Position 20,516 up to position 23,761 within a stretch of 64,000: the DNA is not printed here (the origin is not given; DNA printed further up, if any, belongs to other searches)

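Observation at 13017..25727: A 12.6-kb seven-gene operon mixing ABC importer parts with an NHL-TPR-Yip1 protein and a 981-aa secreted protein, with no ATPase or regulator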

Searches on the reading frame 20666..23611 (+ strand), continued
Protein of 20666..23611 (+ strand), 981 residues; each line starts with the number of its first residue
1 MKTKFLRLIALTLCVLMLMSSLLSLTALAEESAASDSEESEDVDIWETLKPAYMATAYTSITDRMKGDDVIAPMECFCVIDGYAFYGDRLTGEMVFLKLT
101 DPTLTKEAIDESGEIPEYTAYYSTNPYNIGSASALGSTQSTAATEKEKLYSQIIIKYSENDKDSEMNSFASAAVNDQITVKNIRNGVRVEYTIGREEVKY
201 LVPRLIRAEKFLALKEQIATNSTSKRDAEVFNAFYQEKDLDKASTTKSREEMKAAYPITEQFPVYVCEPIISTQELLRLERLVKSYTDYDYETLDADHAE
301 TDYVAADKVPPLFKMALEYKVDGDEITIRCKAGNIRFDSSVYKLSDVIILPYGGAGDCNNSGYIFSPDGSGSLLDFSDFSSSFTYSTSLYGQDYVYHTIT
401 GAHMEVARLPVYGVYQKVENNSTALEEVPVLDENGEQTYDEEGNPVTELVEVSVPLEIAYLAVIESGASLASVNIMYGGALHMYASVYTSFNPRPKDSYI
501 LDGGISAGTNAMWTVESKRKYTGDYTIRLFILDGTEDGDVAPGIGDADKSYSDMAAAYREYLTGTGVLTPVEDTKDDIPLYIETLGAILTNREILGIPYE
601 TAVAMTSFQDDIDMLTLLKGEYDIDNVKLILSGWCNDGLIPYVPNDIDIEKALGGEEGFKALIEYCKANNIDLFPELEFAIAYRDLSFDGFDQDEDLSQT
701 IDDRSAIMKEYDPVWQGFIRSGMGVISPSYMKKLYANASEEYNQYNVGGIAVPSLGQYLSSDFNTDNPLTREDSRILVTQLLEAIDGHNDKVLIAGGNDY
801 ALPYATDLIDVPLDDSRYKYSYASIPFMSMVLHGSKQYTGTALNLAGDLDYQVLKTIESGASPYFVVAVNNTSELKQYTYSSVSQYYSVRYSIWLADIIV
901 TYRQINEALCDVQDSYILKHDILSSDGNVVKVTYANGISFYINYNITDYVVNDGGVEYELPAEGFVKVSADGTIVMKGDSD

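Call 35: search_protein_families(library=pfam, alignment_id=A1, max_evalue=10)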
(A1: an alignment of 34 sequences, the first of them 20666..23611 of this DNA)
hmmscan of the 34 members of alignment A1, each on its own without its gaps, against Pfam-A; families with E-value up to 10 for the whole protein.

A. member 1, window:20666-23611:+ (981 aa): 1 family
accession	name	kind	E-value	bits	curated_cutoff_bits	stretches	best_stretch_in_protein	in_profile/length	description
PF18952.6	DUF5696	-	8.6e-142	474.2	25.6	2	459-957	135-608/612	Family of unknown function (DUF5696)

B. families by the number of members that match (of 34 scanned): 23 families
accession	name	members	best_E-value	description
PF18952.6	DUF5696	34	4.3e-157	Family of unknown function (DUF5696)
PF24165.1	TMP_C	3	0.0016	Tape measure protein C-terminal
PF01476.26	LysM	2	0.0078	LysM domain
PF03465.20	eRF1_3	2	0.037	eRF1 domain 3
PF25638.1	DUF5983_N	2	0.058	Family of unknown function (DUF5983) N-terminal domain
PF18475.7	PIN7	1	0.0068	PIN domain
PF23131.1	DotY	1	0.024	DotY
PF05991.17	NYN_YacP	1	0.033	YacP-like NYN domain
PF18954.5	DUF5697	1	0.037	Family of unknown function (DUF5697)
PF04055.27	Radical_SAM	1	0.063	Radical SAM superfamily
PF17856.7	TIP49_C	1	0.071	TIP49 AAA-lid domain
PF22715.1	SNaCT9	1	0.076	Short NACHT-associated C-Terminal domain, family 9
PF25322.2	RBD_SIN1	1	0.12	SIN1 Ras-binding domain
PF25358.1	PH_fung_RdRP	1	0.12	Fungal RdRP associated PH-like domain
PF24700.1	Vein_beta-barrel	1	0.13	Vein beta-barrel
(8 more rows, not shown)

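Call 56: search_protein_families(library=pfam, proteins=[L066:9995-14386:+, L066:16647-19277:-, L066:19489-21750:+, L037:15311-18658:+, L080:18034-21909:+, L080:16609-18018:+, L080:15348-16628:+, L008:17734-22932:+], max_evalue=0.001)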
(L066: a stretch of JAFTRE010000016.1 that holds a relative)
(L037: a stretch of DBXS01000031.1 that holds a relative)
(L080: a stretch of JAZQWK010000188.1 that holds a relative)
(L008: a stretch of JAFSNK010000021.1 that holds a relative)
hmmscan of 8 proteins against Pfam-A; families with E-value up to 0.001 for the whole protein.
L066:9995-14386:+ (1463 aa): 1 family
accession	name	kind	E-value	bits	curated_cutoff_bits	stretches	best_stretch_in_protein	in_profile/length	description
PF18952.6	DUF5696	-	1e-135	454.1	25.6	1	264-892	2-576/612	Family of unknown function (DUF5696)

L066:16647-19277:- (876 aa): 3 families
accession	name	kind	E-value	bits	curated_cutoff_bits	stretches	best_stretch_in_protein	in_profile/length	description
PF01411.24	tRNA-synt_2c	-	1.9e-200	667.5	30.3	1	9-550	2-548/552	tRNA synthetases class II (A)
PF07973.19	tRNA_SAD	-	1.8e-18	66.6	24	1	651-694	1-44/44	Threonyl and Alanyl tRNA synthetase second additional domain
PF02272.25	DHHA1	-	2.2e-12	47.8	25.9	1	771-871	3-100/102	DHHA1 domain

L066:19489-21750:+ (753 aa): 1 family
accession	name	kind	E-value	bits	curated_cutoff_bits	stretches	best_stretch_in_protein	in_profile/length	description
PF00753.33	Lactamase_B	-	3.1e-05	24.4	22.7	1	472-570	5-95/196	Metallo-beta-lactamase superfamily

L037:15311-18658:+ (1115 aa): 3 families
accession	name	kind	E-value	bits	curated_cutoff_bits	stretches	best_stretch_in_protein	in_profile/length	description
PF09992.14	NAGPA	-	4.6e-19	69.7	25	1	257-413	22-168/169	Phosphodiester glycosidase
PF00404.24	Dockerin_1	-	2.3e-08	34.5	22.9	1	1053-1107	2-56/57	Dockerin type I domain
PF22633.2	F5_F8_type_C_2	-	0.00017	22.6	27.8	1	621-694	22-91/91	NedA-like, galactose-binding domain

L080:18034-21909:+ (1291 aa): 3 families
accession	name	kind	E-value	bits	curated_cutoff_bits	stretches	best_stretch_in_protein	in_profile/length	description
PF13507.12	GATase_5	-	1.9e-38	132.5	27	1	1020-1286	1-259/260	CobB/CobQ-like glutamine amidotransferase domain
PF02769.27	AIRS_C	-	2.1e-27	96.7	23.1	1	463-625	2-154/156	AIR synthase related protein, C-terminal domain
PF18072.6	FGAR-AT_linker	-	1.1e-07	32.7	26.6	1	196-239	7-49/50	Formylglycinamide ribonucleotide amidotransferase linker domain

L080:16609-18018:+ (469 aa): 2 families
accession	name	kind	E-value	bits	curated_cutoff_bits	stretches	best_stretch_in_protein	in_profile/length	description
PF04055.27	Radical_SAM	-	5.4e-27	95.4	29.5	1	174-351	5-166/166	Radical SAM superfamily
PF00919.26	UPF0004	-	4.1e-26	91.3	27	1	19-117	1-97/98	Uncharacterized protein family UPF0004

L080:15348-16628:+ (426 aa): 1 family
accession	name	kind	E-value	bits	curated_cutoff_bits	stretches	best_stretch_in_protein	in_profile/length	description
PF02557.22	VanY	-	2.6e-31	108.6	25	1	206-340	4-131/132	D-alanyl-D-alanine carboxypeptidase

L008:17734-22932:+ (1733 aa): 4 families
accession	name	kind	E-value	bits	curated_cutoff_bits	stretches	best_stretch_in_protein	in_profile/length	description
PF00082.27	Peptidase_S8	-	4.9e-37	128.2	21.8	1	225-723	1-273/288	Subtilase family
PF02225.27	PA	-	1.3e-12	48.1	23.9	1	507-588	5-94/95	PA domain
PF02368.24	Big_2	-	4e-11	43.2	22.8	1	1280-1342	5-68/79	Bacterial Ig-like domain (group 2)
PF00404.24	Dockerin_1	-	1.2e-05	25.8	22.9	1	859-906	2-50/57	Dockerin type I domain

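Call 66: search_protein_representatives(alignment_id=A1)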
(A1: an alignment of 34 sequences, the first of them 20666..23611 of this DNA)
Query: 34 sequences, 964 profile positions. Proteins with E-value up to 0.001 (for the whole library): 5149; up to 1e-10: 4264; up to 1e-30: 3154. The best 150 are listed.
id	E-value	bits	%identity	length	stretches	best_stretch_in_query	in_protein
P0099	0.0e+00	1483.0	-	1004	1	3-959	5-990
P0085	0.0e+00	1306.6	-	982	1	1-957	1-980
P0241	0.0e+00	1122.7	-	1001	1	1-959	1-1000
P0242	0.0e+00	1122.1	-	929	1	1-959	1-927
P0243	0.0e+00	1050.7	-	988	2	454-959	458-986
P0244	1.0e-286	970.2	-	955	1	6-952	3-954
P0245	1.9e-269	913.0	-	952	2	355-950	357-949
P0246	5.5e-269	911.5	-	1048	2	6-908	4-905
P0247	3.2e-266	902.3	-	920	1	5-950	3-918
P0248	8.0e-265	897.7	-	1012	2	6-908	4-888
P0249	3.8e-264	895.4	-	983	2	413-955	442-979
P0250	3.8e-262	888.9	-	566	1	388-953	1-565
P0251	2.1e-261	886.4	-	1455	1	3-908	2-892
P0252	6.3e-260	881.5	-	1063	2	1-910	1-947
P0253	1.1e-258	877.4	-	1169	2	434-952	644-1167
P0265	2.2e-248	843.3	-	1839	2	4-908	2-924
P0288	8.0e-239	811.7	-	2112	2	5-908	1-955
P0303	9.3e-234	794.9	-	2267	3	222-910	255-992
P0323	1.4e-228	777.8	-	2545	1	3-908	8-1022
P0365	1.9e-215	734.3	-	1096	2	3-921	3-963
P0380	3.5e-209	713.5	-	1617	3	355-914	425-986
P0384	5.1e-208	709.7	-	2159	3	4-939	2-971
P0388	6.8e-206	702.7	-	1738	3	418-908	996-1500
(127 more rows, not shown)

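Call 67: list_cluster_members(proteins=[P0388, P0384, P0380, P0365, P0323, P0303, P0288, P0265, P0251, P0246])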
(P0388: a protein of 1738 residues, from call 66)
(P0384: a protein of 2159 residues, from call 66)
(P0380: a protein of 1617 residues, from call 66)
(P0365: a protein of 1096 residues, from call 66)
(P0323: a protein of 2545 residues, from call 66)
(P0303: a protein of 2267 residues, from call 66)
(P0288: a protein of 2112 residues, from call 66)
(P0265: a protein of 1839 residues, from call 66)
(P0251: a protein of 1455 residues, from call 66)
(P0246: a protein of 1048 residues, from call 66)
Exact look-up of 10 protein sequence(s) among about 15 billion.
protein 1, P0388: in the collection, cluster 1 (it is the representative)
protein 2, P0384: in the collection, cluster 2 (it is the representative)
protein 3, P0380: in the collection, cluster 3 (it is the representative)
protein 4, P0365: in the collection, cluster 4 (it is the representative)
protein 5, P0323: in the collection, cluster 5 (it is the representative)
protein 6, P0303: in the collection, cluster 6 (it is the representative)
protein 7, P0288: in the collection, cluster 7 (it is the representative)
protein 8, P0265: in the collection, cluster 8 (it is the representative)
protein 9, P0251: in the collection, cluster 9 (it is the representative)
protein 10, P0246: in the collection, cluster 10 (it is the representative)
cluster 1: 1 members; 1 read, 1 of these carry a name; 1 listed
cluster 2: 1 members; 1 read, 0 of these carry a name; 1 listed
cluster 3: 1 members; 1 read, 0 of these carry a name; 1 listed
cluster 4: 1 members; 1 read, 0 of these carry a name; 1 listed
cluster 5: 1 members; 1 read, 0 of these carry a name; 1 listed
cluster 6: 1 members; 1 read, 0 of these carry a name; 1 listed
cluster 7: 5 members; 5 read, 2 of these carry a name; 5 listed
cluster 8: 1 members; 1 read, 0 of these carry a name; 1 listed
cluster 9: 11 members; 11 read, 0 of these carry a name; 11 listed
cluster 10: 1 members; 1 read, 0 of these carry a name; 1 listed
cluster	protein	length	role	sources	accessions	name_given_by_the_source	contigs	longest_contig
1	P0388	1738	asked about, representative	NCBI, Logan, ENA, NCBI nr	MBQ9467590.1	MAG: hypothetical protein IJU52_01110 [Clostridia bacterium] | hypothetical protein [Clostridia bacterium]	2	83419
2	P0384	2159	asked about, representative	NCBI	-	-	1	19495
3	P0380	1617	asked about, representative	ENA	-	-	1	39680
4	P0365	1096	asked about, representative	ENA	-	-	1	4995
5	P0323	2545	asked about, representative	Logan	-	-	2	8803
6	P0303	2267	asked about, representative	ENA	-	-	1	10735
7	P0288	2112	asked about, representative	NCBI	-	-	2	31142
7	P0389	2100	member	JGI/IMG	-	hypothetical protein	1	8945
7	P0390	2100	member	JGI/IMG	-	hypothetical protein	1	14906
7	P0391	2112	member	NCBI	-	-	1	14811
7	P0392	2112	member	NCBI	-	-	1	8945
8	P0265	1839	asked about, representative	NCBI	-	-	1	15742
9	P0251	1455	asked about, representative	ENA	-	-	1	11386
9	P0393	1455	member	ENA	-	-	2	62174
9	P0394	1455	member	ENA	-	-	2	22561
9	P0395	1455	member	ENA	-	-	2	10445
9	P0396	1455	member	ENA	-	-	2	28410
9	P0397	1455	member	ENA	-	-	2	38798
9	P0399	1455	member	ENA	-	-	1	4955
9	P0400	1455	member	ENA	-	-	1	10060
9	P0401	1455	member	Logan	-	-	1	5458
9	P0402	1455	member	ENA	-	-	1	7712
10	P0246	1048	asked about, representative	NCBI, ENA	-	-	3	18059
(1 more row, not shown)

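Call 68: search_protein_families(library=pfam, proteins=[P0323, P0288, P0265, P0388, P0251], max_evalue=0.001)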
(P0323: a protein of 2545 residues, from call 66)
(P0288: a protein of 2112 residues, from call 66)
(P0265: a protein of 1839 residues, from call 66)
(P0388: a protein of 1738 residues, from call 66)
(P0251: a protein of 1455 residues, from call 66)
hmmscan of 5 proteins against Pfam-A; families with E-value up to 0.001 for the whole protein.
P0323 (2545 aa): 1 family
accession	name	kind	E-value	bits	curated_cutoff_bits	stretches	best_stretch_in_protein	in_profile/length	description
PF18952.6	DUF5696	-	5.4e-113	379.1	25.6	2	524-1021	130-576/612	Family of unknown function (DUF5696)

P0288 (2112 aa): 1 family
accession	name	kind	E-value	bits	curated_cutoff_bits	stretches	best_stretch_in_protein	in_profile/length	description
PF18952.6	DUF5696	-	1.2e-117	394.4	25.6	2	477-954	132-576/612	Family of unknown function (DUF5696)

P0265 (1839 aa): 1 family
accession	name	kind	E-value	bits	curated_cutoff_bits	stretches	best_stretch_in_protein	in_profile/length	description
PF18952.6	DUF5696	-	5.5e-132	441.8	25.6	2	446-922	131-575/612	Family of unknown function (DUF5696)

P0388 (1738 aa): 1 family
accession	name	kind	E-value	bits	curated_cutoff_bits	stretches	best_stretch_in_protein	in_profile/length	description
PF18952.6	DUF5696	-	1.5e-130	437.1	25.6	2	1033-1499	134-576/612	Family of unknown function (DUF5696)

P0251 (1455 aa): 1 family
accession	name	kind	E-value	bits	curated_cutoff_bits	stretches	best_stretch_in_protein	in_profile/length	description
PF18952.6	DUF5696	-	2.4e-135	452.9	25.6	1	263-891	2-576/612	Family of unknown function (DUF5696)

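Call 71: find_homologous_proteins(query=P0388)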
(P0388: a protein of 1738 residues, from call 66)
Query P0388 (1738 aa): 719 proteins with E <= 0.001 among 8000 candidates; the best 120 are listed.
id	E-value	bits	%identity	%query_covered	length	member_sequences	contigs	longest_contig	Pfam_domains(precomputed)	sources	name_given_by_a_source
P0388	0.0e+0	4035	100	100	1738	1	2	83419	PF18952.7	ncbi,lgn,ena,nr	ncbi:MAG: hypothetical protein IJU52_01110 [Clostridia bacterium]|nr:hypothetical protein [Clostridi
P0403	0.0e+0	1455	43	100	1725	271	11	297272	PF18952.7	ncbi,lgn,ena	-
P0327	0.0e+0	1447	44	99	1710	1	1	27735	PF18952.7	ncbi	-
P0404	0.0e+0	1409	44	97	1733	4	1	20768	PF18952.7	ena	-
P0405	0.0e+0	1289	41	100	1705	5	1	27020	PF18952.7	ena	-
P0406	0.0e+0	1226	40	100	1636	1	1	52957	PF18952.7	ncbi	-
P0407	0.0e+0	1225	40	100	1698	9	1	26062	PF18952.7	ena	-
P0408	0.0e+0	1198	41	100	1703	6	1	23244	PF18952.7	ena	-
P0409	0.0e+0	1191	40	100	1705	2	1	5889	PF18952.7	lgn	-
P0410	0.0e+0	1191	41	100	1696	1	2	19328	PF18952.7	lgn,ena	-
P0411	7.5e-246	838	44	28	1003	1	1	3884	PF18952.7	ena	-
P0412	1.3e-239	817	33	99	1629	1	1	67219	PF21461.4,PF18952.7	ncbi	-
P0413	1.2e-238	814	40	40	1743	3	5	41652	PF18952.7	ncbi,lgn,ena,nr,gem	ncbi:MAG: hypothetical protein E7599_00555 [Ruminococcaceae bacterium]|nr:hypothetical protein [Osci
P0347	4.4e-229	782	42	40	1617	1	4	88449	PF21461.4,PF18952.7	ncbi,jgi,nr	ncbi:MAG: hypothetical protein E7616_01630 [Ruminococcaceae bacterium]|nr:hypothetical protein [Osci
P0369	2.0e-218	747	35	48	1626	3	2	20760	PF18952.7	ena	-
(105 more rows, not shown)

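Call 72: find_encoding_contigs(protein=P0403, flank=10000, max_places=2)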
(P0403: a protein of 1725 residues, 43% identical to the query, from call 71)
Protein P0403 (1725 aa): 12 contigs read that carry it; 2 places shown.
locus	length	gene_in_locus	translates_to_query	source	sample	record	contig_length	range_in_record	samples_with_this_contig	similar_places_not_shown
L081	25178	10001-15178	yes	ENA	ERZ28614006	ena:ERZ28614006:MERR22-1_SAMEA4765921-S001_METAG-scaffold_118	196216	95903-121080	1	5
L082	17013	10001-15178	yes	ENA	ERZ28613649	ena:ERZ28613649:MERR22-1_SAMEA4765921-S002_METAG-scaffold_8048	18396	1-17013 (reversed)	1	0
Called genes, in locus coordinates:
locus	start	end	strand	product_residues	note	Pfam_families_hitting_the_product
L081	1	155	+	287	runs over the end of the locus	PF01430:HSP33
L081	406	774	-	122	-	PF13384:HTH_23 (weak)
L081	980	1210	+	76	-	-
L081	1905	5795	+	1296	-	-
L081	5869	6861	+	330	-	PF00528:BPD_transp_1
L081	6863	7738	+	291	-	PF00528:BPD_transp_1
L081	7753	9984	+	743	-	PF01436:NHL (faint), PF04893:Yip1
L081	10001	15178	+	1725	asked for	PF18952:DUF5696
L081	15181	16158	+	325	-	PF00528:BPD_transp_1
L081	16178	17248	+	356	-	PF00528:BPD_transp_1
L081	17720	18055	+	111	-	PF13240:Zn_Ribbon_1 (weak)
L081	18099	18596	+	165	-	PF13240:Zn_Ribbon_1 (weak), PF14018:DUF4234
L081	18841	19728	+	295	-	PF03755:YicC-like_N, PF08340:YicC-like_C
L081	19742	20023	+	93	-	PF04025:RemA-like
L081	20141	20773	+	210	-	PF00625:Guanylate_kin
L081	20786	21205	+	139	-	-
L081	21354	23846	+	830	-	PF17764:PriA_3primeBD, PF00270:DEAD, PF04851:ResIII, PF00271:Helicase_C (weak), PF18074:PriA_C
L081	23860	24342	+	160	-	PF01327:Pep_deformylase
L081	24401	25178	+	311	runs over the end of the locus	PF00551:Formyl_trans_N, PF02911:Formyl_trans_C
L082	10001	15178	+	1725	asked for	PF18952:DUF5696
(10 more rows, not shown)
